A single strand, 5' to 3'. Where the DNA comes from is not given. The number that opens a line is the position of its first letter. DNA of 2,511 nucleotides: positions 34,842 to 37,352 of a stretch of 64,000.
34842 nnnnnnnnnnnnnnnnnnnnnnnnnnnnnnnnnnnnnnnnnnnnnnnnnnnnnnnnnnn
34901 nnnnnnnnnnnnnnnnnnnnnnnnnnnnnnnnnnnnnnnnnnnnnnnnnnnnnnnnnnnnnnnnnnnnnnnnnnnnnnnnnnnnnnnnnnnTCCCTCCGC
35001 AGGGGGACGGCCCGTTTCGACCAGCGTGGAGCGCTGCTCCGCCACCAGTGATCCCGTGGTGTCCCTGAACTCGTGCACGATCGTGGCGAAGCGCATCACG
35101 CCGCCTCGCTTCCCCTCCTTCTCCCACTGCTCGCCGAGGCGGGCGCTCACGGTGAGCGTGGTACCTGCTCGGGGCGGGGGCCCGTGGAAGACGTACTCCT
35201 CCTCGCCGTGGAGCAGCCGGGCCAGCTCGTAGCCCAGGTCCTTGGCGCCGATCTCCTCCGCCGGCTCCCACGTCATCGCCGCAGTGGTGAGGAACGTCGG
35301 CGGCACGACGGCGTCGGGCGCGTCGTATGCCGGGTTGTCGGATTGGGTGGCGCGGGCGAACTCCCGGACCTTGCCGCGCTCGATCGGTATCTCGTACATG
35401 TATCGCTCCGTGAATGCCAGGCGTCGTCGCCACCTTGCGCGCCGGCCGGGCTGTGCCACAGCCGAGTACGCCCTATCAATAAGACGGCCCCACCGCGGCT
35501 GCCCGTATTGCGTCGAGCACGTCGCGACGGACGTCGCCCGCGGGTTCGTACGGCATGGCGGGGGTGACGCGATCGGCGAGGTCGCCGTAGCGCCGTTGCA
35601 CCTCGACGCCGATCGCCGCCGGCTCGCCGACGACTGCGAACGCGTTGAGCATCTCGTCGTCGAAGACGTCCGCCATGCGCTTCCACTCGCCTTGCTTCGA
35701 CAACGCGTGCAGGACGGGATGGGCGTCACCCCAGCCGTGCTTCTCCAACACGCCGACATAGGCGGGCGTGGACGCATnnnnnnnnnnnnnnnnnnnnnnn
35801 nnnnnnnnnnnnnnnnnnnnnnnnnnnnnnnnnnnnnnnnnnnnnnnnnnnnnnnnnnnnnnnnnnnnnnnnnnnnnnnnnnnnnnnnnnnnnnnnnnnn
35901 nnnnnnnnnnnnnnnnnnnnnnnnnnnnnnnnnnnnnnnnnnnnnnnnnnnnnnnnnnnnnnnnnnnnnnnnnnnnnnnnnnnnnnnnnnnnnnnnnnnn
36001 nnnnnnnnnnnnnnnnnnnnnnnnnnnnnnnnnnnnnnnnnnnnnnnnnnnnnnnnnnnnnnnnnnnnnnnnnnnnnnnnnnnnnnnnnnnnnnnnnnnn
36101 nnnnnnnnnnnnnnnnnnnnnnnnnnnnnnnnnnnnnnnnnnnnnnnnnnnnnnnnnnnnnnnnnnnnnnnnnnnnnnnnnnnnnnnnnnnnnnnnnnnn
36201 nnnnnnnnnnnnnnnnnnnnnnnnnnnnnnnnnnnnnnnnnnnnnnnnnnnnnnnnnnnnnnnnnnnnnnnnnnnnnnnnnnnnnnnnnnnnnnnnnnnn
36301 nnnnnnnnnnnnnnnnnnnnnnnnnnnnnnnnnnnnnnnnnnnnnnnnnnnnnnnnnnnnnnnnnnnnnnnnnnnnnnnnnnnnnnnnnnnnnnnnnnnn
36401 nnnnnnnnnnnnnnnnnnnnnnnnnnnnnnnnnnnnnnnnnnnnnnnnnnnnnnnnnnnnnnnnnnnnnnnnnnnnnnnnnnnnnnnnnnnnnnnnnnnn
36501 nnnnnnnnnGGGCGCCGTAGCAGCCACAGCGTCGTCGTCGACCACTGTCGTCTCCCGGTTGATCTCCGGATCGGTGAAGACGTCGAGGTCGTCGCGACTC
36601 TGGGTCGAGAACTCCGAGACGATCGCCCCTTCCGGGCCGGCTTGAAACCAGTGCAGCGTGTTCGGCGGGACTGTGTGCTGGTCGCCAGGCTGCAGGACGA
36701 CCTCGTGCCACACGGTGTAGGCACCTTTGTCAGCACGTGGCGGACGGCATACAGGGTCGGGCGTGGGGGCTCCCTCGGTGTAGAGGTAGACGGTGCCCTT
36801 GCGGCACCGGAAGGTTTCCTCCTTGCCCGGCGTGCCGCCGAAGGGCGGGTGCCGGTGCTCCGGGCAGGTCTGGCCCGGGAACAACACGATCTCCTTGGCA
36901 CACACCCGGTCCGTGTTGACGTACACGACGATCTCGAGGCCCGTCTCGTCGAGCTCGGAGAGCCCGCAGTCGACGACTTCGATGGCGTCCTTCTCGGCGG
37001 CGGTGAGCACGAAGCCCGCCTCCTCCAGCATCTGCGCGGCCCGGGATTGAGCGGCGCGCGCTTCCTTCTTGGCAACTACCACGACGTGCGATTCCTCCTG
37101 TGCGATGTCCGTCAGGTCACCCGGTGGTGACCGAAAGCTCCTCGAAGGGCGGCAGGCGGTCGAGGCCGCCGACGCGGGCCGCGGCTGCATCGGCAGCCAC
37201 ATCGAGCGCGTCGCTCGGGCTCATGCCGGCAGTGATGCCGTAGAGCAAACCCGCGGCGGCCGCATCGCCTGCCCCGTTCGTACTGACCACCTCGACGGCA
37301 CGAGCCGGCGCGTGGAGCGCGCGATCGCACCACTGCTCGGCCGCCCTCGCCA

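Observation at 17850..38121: An igr-like / peroxisome-like methyl-branched acyl-CoA beta-oxidation toolkit in a 17-gene co-directional array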

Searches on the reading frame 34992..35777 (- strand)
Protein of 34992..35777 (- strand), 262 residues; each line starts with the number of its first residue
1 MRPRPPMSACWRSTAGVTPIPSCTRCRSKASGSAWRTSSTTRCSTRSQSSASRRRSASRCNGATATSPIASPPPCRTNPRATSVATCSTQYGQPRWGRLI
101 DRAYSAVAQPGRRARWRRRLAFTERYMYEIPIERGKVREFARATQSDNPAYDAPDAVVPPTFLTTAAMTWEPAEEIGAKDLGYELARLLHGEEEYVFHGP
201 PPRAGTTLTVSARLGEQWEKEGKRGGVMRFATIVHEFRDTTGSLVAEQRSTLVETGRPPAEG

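Call 7: search_protein_families(library=pfam, proteins=[window:34992-35777:-], max_evalue=0.001)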
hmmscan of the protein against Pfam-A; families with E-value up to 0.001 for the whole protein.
window:34992-35777:- (262 aa): 1 family
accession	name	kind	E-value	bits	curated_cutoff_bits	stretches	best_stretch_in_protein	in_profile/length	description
PF13452.11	FAS1_DH_region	-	2.5e-17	63.7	22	1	129-248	11-132/132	FAS1-like, dehydratase domain region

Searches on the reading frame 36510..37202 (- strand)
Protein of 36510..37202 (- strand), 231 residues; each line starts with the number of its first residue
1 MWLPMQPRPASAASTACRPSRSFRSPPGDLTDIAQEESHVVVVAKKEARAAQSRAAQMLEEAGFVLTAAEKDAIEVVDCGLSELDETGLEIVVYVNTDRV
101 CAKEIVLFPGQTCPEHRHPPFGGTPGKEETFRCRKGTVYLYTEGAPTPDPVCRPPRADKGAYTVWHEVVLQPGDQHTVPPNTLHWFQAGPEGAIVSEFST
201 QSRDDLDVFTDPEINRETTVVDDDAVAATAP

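Call 7: search_protein_families(library=pfam, proteins=[window:36510-37202:-], max_evalue=0.001)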
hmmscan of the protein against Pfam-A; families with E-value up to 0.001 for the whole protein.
window:36510-37202:- (231 aa): 3 families
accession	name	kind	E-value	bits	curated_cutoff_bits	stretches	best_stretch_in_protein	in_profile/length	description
PF00190.28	Cupin_1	-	0.00025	21.1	22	1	162-209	76-124/151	Cupin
PF07385.18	Lyx_isomer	-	0.00062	19.5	20.8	0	166-226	154-214/222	D-lyxose isomerase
PF07883.17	Cupin_2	-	0.00064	19.8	27.2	0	166-187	36-57/70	Cupin domain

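Call 13: search_protein_families(library=ncbifam, proteins=[window:36510-37082:-], max_evalue=0.00001)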
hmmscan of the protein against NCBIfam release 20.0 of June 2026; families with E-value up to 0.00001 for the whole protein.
window:36510-37082:- (191 aa): 0 families

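Call 71: search_solved_structures(query=window:36510-37082:-, max_evalue=1, show_alignments=1)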
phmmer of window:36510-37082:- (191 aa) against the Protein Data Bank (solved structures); distinct sequences matched with E-value up to 1: 6.
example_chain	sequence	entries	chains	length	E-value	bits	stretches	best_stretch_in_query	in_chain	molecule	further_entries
7nzo_AAA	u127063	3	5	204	1.6e-70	239.7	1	2-178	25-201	D-lyxose/D-mannose family sugar isomerase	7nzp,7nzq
2y0o_A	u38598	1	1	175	1.6e-65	223.4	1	19-174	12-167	PROBABLE D-LYXOSE KETOL-ISOMERASE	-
2f4p_A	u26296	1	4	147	0.11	15.1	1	129-156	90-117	hypothetical protein TM1010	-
4q0p_A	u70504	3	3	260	0.15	14.7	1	52-165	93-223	L-Ribose isomerase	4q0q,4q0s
3kmh_A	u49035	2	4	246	0.26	13.9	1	122-185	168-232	D-lyxose isomerase | Sugar isomerase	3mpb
4q0u_A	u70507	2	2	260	0.33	13.6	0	53-163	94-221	L-Ribose isomerase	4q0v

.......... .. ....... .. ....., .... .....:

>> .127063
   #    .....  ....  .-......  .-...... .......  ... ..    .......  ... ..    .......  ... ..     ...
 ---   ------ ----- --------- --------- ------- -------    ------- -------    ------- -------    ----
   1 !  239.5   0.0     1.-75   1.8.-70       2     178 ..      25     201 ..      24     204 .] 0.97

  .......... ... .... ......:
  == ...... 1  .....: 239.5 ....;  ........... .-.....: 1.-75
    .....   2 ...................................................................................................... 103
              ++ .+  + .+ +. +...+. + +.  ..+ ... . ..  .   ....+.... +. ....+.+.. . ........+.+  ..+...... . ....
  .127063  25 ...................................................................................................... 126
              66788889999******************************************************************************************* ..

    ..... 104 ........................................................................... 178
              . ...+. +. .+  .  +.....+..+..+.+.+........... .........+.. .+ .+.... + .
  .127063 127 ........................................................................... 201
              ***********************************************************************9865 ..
